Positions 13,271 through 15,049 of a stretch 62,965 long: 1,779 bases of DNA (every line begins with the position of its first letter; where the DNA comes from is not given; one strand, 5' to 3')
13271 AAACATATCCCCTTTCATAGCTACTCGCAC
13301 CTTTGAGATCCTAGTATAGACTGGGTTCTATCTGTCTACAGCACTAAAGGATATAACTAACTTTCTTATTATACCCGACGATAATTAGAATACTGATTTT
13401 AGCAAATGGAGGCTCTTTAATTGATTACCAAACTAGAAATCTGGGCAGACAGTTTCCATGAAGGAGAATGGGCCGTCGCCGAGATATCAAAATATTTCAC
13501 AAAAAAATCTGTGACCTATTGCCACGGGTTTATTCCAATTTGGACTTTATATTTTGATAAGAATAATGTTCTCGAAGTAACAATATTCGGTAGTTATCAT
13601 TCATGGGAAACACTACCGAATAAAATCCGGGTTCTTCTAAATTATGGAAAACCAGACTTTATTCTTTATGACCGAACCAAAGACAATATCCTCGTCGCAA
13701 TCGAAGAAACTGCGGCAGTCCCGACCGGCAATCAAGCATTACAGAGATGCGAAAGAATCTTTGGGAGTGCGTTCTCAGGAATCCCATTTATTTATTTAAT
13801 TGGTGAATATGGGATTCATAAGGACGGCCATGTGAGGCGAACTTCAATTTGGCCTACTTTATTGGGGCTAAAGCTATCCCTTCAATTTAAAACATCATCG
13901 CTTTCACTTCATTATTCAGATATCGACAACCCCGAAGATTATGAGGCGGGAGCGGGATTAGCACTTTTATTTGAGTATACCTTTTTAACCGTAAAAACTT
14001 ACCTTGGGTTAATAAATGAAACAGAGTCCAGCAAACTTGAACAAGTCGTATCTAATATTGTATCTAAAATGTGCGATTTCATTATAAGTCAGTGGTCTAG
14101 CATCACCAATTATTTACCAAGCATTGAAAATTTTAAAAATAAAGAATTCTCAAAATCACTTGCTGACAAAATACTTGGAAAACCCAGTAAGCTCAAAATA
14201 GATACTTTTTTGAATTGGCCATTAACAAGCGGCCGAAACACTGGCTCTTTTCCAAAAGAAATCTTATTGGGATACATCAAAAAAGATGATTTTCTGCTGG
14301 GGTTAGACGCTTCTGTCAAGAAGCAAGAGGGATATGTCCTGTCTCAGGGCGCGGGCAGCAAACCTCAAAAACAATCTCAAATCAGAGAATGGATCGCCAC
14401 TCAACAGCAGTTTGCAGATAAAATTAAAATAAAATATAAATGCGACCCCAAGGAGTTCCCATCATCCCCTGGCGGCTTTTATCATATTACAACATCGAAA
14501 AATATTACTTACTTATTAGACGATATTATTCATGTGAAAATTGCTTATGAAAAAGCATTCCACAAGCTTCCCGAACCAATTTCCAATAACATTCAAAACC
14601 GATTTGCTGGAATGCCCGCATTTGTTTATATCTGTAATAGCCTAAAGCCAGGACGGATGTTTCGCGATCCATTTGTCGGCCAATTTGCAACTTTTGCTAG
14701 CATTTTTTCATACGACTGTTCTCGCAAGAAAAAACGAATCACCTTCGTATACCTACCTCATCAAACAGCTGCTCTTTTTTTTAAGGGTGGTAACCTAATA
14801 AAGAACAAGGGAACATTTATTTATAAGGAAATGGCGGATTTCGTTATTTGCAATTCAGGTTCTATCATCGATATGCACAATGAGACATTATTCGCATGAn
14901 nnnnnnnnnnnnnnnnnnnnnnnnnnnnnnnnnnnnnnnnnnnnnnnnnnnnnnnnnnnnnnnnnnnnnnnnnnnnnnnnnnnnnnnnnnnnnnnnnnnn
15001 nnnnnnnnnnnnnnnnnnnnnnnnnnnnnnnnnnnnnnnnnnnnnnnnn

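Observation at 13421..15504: Translationally coupled 492-aa / 202-aa nuclease-like gene pair of unknown family, the best candidate for an undescribed defence module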

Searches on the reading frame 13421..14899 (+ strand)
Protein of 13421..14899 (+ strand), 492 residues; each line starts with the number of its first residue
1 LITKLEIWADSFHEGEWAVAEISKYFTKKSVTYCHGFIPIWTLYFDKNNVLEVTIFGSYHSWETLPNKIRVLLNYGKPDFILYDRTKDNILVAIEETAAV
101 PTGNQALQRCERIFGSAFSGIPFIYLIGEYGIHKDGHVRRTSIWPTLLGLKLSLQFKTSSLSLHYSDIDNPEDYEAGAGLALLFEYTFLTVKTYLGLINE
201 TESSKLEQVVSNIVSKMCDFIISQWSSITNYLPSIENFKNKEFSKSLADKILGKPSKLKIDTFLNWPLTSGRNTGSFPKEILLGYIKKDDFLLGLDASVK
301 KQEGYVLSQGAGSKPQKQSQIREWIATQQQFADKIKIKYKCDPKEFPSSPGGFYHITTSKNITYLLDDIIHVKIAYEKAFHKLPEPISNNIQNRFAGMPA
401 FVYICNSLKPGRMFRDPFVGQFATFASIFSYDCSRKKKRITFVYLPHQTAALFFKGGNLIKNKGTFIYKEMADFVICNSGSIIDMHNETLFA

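Call 3: search_protein_families(library=pfam, proteins=[window:13421-14899:+], max_evalue=1)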
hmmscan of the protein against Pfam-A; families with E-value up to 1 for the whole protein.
window:13421-14899:+ (492 aa): 0 families

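Call 4: search_protein_families(library=padloc, proteins=[window:13421-14899:+], max_evalue=1)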
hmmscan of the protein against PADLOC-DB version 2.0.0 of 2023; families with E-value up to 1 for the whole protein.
window:13421-14899:+ (492 aa): 2 families
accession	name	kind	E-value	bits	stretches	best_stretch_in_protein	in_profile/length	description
PDLC03392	REase_II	-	6.6e-117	389.1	1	5-486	6-483/488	Type II nicking endonuclease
PDLC03434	REase_II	-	6.4e-06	23.1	1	86-141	109-167/713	Type II restriction enzyme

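Call 5: search_protein_families(library=ncbifam, proteins=[window:13421-14899:+], max_evalue=1)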
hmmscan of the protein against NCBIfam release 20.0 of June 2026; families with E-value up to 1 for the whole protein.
window:13421-14899:+ (492 aa): 0 families

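Call 8: search_solved_structures(query=window:13421-14899:+, max_evalue=10, show_alignments=2)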
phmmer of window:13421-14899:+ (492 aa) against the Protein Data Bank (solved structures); distinct sequences matched with E-value up to 10: 4.
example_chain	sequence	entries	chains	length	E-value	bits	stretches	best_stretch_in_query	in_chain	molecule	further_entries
9ezd_A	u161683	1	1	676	5.8e-05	25.1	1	75-224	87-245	BsmI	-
9f38_A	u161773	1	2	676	5.9e-05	25.1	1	75-224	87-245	BsmI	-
9ez5_A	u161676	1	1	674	0.00037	22.5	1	75-231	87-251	BsmI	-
9ez7_A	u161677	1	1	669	0.00056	21.9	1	75-224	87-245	BsmI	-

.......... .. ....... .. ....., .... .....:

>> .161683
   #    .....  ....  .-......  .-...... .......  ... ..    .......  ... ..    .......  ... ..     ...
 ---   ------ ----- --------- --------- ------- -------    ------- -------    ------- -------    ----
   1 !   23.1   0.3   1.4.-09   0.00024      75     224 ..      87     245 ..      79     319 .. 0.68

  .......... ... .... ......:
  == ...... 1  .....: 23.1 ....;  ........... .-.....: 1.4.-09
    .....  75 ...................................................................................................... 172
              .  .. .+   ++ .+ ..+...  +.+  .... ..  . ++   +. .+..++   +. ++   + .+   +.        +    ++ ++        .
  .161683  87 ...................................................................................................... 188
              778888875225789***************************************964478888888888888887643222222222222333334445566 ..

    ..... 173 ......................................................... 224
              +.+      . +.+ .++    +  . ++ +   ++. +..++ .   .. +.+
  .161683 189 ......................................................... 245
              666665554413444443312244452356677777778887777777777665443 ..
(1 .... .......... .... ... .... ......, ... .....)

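Call 15: find_homologous_proteins(query=window:13421-14899:+, max_evalue=0.001)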
Query window:13421-14899:+ (492 aa): 369 proteins with E <= 0.001 among 7274 candidates; the best 120 are listed.
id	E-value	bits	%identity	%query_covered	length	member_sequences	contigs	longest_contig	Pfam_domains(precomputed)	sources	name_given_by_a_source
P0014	6.9e-182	624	56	99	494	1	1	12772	-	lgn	-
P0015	4.1e-166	572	52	98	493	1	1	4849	-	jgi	-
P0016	1.2e-163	563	51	98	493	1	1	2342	-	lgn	-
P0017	3.9e-160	552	51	99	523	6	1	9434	-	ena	-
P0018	2.5e-149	516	51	95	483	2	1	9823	-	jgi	-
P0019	2.3e-140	487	46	98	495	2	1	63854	-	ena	-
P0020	4.5e-122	426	43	98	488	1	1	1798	-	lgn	-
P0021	7.5e-122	426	51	77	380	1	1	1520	-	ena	-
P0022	2.5e-119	417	43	98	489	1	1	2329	-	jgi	jgi:hypothetical protein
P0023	1.1e-117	412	40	99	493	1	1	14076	-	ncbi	-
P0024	2.0e-117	411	43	98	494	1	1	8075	-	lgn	-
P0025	4.5e-117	410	43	98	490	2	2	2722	-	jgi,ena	jgi:hypothetical protein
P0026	6.9e-117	409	42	98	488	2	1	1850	-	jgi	jgi:hypothetical protein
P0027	8.0e-117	409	42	98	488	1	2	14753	-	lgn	-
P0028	1.1e-116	409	42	99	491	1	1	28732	-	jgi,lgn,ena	-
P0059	1.3e-108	382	42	98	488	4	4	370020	-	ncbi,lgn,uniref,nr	ncbi:hypothetical protein [Geobacillus thermodenitrificans]|uniref:Nb.BsrDI n=1 Tax=Geobacillus stea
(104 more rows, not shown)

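Call 16: find_encoding_contigs(protein=P0059, flank=8000, max_places=4)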
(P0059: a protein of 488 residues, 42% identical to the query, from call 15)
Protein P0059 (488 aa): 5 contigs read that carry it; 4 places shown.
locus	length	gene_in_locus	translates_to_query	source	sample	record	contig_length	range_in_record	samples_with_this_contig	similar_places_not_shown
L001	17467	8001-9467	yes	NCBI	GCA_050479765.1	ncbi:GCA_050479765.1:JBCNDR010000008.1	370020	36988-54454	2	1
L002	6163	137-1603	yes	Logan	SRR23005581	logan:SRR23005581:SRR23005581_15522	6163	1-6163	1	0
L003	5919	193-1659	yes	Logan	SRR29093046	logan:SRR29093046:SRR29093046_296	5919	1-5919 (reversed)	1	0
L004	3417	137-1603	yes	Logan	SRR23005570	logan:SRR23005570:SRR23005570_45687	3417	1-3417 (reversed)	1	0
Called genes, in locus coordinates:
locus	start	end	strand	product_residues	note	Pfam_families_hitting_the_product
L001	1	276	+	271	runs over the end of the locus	-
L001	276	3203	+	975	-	-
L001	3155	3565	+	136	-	-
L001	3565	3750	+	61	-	-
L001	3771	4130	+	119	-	PF27481:YqgA_MG2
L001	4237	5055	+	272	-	-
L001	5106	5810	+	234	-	PF01520:Amidase_3, PF05036:SPOR (weak)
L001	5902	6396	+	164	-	-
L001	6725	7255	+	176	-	PF13518:HTH_28, PF13551:HTH_29, PF13565:HTH_32, PF13592:HTH_33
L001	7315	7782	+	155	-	PF13358:DDE_3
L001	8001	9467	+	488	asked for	-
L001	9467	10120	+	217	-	-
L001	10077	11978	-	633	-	PF01555:N6_N4_Mtase, PF02086:MethyltransfD12 (faint)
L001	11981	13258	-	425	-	PF01555:N6_N4_Mtase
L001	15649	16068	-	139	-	PF00583:Acetyltransf_1, PF13673:Acetyltransf_10, PF13508:Acetyltransf_7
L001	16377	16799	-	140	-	PF00903:Glyoxalase, PF12681:Glyoxalase_2, PF13669:Glyoxalase_4 (faint), PF18029:Glyoxalase_6 (weak), PF21701:GLOD4_C (faint)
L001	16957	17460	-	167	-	PF05163:DinB, PF12867:DinB_2, PF04978:MST (faint)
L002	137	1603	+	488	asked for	-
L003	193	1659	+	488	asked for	-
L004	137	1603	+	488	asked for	-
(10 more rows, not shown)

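Call 23: find_encoding_contigs(protein=P0014, flank=8000, max_places=2)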
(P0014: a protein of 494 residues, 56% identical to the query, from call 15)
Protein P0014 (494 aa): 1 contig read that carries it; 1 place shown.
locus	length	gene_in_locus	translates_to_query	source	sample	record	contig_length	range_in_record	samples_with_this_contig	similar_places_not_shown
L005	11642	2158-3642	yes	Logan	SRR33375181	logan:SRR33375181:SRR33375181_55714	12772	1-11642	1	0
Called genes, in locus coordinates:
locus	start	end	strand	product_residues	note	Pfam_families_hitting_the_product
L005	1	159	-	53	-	?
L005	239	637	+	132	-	-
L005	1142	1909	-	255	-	-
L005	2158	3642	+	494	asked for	-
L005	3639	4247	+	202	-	-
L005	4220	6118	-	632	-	PF01555:N6_N4_Mtase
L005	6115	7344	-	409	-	PF01555:N6_N4_Mtase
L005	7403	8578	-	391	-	PF14659:Phage_int_SAM_3, PF22022:Phage_int_M (weak), PF00589:Phage_integrase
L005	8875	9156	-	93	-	-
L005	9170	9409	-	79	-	PF12728:HTH_17 (weak)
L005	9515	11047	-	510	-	PF08706:D5_N (faint), PF19263:DUF5906, PF03288:Pox_D5 (weak)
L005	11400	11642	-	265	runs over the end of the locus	-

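Call 24: find_encoding_contigs(protein=P0019, flank=8000, max_places=2)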
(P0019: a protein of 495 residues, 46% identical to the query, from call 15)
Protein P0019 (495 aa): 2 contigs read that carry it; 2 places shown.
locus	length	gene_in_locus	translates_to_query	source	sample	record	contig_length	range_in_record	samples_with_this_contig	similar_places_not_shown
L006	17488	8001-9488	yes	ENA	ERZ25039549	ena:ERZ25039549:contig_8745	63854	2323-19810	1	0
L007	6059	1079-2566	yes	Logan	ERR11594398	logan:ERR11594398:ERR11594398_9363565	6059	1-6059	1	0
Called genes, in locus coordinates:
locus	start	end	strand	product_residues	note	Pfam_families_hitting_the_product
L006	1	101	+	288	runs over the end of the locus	PF03668:RapZ-like_N, PF13238:AAA_18 (faint), PF22740:PapZ_C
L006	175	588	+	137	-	PF03610:EIIA-man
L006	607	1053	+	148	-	PF00583:Acetyltransf_1, PF13508:Acetyltransf_7, PF13673:Acetyltransf_10, PF08445:FR47 (weak)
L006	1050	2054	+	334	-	PF00044:Gp_dh_N, PF02800:Gp_dh_C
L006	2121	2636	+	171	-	-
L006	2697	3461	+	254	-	PF00121:TIM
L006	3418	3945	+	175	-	-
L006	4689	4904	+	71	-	-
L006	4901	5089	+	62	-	-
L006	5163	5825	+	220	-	PF13276:HTH_21, PF00665:rve, PF24764:rva_4 (weak), PF13683:rve_3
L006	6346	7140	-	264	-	-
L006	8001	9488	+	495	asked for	-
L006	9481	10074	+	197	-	PF27326:MJECL32 (weak)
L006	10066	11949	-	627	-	PF01555:N6_N4_Mtase, PF03602:Cons_hypoth95 (faint)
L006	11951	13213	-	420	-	PF01555:N6_N4_Mtase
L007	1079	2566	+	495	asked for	-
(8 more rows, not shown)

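Call 30: find_related_loci(query=A1, collection=genome_contigs, flank=7000)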
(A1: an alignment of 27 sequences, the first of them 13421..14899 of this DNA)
Query A1 (492 aa) in genome_contigs; peptide patterns used: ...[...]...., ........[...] (x = any residue, [..] = any of these).
75 stretches matched a pattern; 37 encode a relative of the query (tblastn E <= 1e-3); 36 distinct loci.
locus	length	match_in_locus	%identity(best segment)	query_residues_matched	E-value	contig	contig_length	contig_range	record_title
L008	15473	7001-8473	51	1-488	3e-164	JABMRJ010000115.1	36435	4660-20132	MAG: Candidatus Omnitrophota bacterium isolate bin.182 k141_4152416, whole genome shotgun sequence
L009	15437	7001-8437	53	5-485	2e-166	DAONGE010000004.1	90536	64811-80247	MAG TPA_asm: Candidatus Omnitrophota bacterium isolate AMR_MDS_3825 NODE_156_length_90536_cov_8.049823, whole genome sho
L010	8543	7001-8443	40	2-486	1e-122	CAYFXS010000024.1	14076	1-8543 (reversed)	MAG TPA_asm: uncultured Candidatus Saccharibacteria bacterium isolate ERP108616_co2_42 genome assembly, contig: NODE_733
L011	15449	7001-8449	42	1-485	3e-121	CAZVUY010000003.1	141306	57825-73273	MAG TPA_asm: uncultured Candidatus Saccharibacteria bacterium isolate SRP300315_co1_63 genome assembly, contig: NODE_50_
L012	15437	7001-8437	41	2-485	4e-118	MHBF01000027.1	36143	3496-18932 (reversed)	MAG: Lentisphaerae bacterium GWF2_44_16 gwf2_scaffold_1484, whole genome shotgun sequence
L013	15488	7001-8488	39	2-491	1e-108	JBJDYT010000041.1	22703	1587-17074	MAG: Oscillospiraceae bacterium isolate PUUB17_bin.053 NODE_2256_length_22703_cov_10.795611, whole genome shotgun sequen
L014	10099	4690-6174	38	1-491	5e-108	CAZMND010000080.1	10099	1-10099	MAG TPA_asm: uncultured Lachnospiraceae bacterium isolate SRP315200_co2_604 genome assembly, contig: NODE_9560_length_10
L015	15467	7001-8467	40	5-490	3e-107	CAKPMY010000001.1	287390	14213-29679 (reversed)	MAG: uncultured Bacilli bacterium isolate REFINED_METABAT215_TOP10_CONTIGS_1500_ASSEMBLY_K77_MERGED__Hadza_MoBio_hadza-A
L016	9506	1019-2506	38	2-491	4e-107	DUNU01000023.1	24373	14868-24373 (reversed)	MAG TPA_asm: Clostridiales bacterium isolate AS08sgBPME_112 330075_AS08, whole genome shotgun sequence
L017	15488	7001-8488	38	2-491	8e-107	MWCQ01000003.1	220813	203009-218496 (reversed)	MAG: Firmicutes bacterium ADurb.Bin193 BWY15_contig000003, whole genome shotgun sequence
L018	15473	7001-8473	40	5-491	4e-106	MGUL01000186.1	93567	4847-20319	MAG: Elusimicrobia bacterium RBG_16_66_12 RBG_16_scaffold_780, whole genome shotgun sequence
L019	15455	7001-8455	38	2-485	3e-102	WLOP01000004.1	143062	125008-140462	MAG: Actinomycetota bacterium isolate UFOp-RH-23may17-590 RH-23may17-590-c4, whole genome shotgun sequence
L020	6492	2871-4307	37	5-480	7e-100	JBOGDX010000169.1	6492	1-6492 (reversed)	MAG: Actinomycetes bacterium isolate SD8021_metabat2.bin.5 NODE_686_length_6492_cov_0.920660, whole genome shotgun seque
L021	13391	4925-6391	39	1-491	4e-99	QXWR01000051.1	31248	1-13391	Clostridiaceae bacterium strain 1XD21-29 Scaffold51_1, whole genome shotgun sequence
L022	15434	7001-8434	38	5-485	7e-99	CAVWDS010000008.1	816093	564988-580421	MAG: uncultured Acidobacteriota bacterium isolate MFD01299.bin.2.212 genome assembly, contig: contig_6312, whole genome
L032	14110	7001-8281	38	2-425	3e-84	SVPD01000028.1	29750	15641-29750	MAG: Oscillospiraceae bacterium isolate SIG582 NODE_31811_length_29750_cov_2.852750, whole genome shotgun sequence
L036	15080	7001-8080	36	2-357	1e-71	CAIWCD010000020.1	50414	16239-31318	MAG: uncultured delta proteobacterium isolate Umea1_bin-0479 genome assembly, contig: bin-0479:20/53, whole genome shotg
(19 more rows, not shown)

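Call 50: predict_structure(alignment_id=A1)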
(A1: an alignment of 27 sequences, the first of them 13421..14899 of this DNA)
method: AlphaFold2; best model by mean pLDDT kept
length: 492 residues; sequences in the alignment: 27
mean_pLDDT: 89.9   pTM: 0.91
mean pLDDT of the five models: 89.9, 89.6, 89.5, 88.5, 88.2
residues with pLDDT >= 90: 343; 70-90: 118; 50-70: 27; < 50: 4
segments of 3 or more residues with pLDDT < 50: none
pLDDT, mean of each block of 10 residues (from residue 1): 96 95 95 95 95 95 93 94 97 84 78 97 93 84 94 96 89 84 96 96 95 95 88 90 92 89 88 57 72 91 83 87 95 92 89 82 91 92 65 81 92 92 96 95 95 93 93 94 92 83
secondary structure, 60 per line:
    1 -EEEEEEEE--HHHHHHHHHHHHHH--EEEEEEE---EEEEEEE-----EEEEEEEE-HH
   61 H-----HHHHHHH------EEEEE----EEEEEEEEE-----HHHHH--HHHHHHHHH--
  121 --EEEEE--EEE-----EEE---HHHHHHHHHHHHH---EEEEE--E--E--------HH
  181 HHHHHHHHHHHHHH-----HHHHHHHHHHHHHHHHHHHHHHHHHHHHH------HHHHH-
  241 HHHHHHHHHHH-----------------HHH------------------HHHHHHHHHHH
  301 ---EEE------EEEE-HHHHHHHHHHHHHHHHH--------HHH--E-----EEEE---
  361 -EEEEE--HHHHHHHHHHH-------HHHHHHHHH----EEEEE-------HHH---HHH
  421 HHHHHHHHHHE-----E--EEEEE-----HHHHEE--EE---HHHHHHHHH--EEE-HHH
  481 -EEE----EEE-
elements in order: E2-9 H12-25 E28-34 E38-44 E50-57 H67-73 E80-84 E89-97 H103-107 H110-118 E123-127 E130-132 E138-140 H144-156 E160-164 H179-194 H200-228 H235-239 H241-251 H290-300 E304-306 E313-316 H318-334 E354-357 E362-366 H369-379 H387-395 E400-404 H418-430 E440-444 H450-453 H463-471 E474-476 E482-484 E489-491

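Call 54: fold_search(model_id=the predicted structure, library=pdb)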
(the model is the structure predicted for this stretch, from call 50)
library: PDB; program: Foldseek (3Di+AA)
matches with E <= 10: 426; with E <= 0.001: 4
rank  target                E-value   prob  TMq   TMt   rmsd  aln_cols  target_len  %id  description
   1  9f38_A                1.1e-12  1.00  0.58  0.43   8.9       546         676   14  BsmI (wild-type) crystallized with Ca2+ and cognate dsDNA (released 2025-04-02)
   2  9ezd_A                1.2e-12  1.00  0.57  0.44   9.1       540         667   14  BsmI (Bottom Nicking mutant) crystallized with Mg2+ and cognate dsDNA (Post-reactive complex) (released 2025-04-02)
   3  9ez7_A                2.4e-12  1.00  0.57  0.43   9.2       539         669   14  BsmI (Nicking top mutant) crystallized with Ca2+ and cognate dsDNA (released 2025-04-02)
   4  9ez5_A                2.9e-12  1.00  0.61  0.46   7.0       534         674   13  BsmI (Inactive) crystallized with Mg2+ and cognate dsDNA (released 2025-04-02)
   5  3i8s_B                1.0e-02  0.57  0.18  0.29  16.0       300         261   10  Structure of the cytosolic domain of E. coli FeoB, nucleotide-free form (released 2009-07-28)
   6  3a1v_B                1.8e-02  0.60  0.20  0.32  17.0       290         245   12  Crystal structue of the cytosolic domain of T. maritima FeoB iron iransporter in apo form (released 2009-09-22)
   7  2wia_B                3.2e-02  0.33  0.17  0.27  16.3       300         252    9  Crystal Structures of the N-terminal Intracellular Domain of FeoB from Klebsiella Pneumoniae in Apo Form (released 2010-05-19)
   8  2b92_B                6.3e-02  0.51  0.19  0.29   9.4       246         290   10  Crystal-structure of the N-terminal Large GTPase Domain of human Guanylate Binding protein 1 (hGBP1) in complex with G (released 2006-03-07)
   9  2b8w_A                7.0e-02  0.51  0.20  0.29   9.5       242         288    9  Crystal-structure of the N-terminal Large GTPase Domain of human Guanylate Binding protein 1 (hGBP1) in complex with G (released 2006-03-07)
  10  1ta9_B                8.3e-02  0.07  0.09  0.10  18.1       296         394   11  Crystal structure of glycerol dehydrogenase from Schizosaccharomyces pombe (released 2005-08-16)
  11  4q00_C                1.2e-01  0.20  0.16  0.27  16.8       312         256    8  Crystal structure of an S150A mutant of the E. coli FeoB G-domain (released 2015-02-18)
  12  8bao_B                2.3e-01  0.13  0.11  0.14  15.1       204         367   10  Dysgonamonadaceae bacterium CRISPR ancillary nuclease 2 (released 2022-11-30)
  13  4yqf_B                2.4e-01  0.18  0.13  0.22  10.7       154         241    9  GTPase domain of Human Septin 9 (released 2016-03-16)
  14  3mb8_A                2.4e-01  0.11  0.09  0.17  13.8       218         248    9  Crystal structure of purine nucleoside phosphorylase from toxoplasma gondii in complex with immucillin-H (released 2011-04-06)
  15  9a4l_A                2.4e-01  0.09  0.11  0.17  19.9       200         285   10  Integrative model of ALF-ACNA by crosslinking MS and deep learning (released 2024-09-18)
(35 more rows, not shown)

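Call 58: search_protein_families(library=pfam, proteins=[L032:7001-9991:+, L036:6779-8533:+], max_evalue=0.01)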
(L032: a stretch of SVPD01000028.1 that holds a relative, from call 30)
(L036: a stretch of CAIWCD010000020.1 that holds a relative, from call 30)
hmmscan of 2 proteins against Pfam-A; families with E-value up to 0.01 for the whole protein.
L032:7001-9991:+ (996 aa): 5 families
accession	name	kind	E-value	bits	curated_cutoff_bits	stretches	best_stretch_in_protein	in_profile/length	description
PF01555.25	N6_N4_Mtase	-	9.6e-18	65.4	26.7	1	299-450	74-219/221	DNA methylase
PF02086.21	MethyltransfD12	-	2e-08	34.7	22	1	400-578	10-165/253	D12 class N6 adenine-specific DNA methyltransferase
PF01170.24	UPF0020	-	0.0001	22.5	22.3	1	411-438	27-54/197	RMKL-like, methyltransferase domain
PF14799.11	FAM195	-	0.0026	18.5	25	0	206-243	24-61/98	FAM195 family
PF03602.21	Cons_hypoth95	-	0.0045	17.1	24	0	682-730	75-127/182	Conserved hypothetical protein 95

L036:6779-8533:+ (584 aa): 0 families

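Call 59: search_dna_similar(query=window:13421-14899:+, collection=plasmids, mode=protein, max_rows=10)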
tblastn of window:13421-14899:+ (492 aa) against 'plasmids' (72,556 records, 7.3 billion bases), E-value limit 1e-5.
No match.

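Call 60: search_dna_similar(query=window:13421-14899:+, collection=phages, mode=protein, max_rows=10)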
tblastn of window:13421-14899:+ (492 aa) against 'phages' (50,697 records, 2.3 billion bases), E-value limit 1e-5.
No match.
